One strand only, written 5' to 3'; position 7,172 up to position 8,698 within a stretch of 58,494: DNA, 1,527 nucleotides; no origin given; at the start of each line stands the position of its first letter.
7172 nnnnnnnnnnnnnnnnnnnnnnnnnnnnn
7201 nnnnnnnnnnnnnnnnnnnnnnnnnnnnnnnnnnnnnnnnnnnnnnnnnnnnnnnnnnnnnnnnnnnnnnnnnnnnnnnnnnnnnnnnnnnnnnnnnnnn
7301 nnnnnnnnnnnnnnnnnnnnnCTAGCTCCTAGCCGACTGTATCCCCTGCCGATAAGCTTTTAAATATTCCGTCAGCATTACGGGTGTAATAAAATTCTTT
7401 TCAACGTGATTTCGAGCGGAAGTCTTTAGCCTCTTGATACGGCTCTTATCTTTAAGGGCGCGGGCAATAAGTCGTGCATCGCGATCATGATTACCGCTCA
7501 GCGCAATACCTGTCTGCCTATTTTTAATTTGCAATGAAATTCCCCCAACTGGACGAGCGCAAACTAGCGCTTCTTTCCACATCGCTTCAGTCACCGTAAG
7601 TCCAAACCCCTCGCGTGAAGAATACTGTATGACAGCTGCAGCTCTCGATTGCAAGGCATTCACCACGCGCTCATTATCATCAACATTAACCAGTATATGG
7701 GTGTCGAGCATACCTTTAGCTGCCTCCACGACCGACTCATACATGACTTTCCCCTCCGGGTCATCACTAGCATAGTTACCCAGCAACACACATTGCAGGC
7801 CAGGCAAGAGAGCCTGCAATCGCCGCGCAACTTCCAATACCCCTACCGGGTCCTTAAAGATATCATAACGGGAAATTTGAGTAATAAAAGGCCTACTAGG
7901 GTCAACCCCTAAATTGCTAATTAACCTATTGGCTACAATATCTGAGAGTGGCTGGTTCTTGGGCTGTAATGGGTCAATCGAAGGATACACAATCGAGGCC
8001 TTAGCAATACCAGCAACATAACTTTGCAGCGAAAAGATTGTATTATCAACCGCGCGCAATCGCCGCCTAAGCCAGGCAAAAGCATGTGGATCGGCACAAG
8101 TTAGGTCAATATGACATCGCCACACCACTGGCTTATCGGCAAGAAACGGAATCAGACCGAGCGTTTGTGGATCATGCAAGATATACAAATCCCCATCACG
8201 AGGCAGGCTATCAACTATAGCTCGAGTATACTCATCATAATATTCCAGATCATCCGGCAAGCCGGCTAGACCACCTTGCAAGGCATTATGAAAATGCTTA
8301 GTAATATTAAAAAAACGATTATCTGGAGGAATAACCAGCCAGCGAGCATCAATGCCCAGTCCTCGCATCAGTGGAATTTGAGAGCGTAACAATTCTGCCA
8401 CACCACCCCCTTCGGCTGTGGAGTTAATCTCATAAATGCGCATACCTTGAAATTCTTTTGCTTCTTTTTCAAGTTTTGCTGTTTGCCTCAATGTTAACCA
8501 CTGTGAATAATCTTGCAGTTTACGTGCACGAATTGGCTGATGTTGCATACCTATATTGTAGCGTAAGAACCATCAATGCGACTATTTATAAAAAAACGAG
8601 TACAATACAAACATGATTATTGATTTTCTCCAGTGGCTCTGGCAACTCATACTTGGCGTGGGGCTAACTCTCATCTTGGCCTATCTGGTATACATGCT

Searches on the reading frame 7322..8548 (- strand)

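Call 59: search_protein_families(library=pfam, proteins=[window:7322-8548:-], max_evalue=0.0001)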
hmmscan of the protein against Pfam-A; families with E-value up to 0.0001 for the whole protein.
window:7322-8548:- (408 aa): 2 families
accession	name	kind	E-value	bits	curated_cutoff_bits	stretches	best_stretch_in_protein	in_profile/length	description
PF21269.3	TreT_GT1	-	2.9e-42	144.2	27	1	41-178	2-143/144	Trehalose synthase, N-terminal domain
PF00534.26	Glycos_transf_1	-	7.6e-16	58.6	26.4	1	213-380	9-171/172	Glycosyl transferases group 1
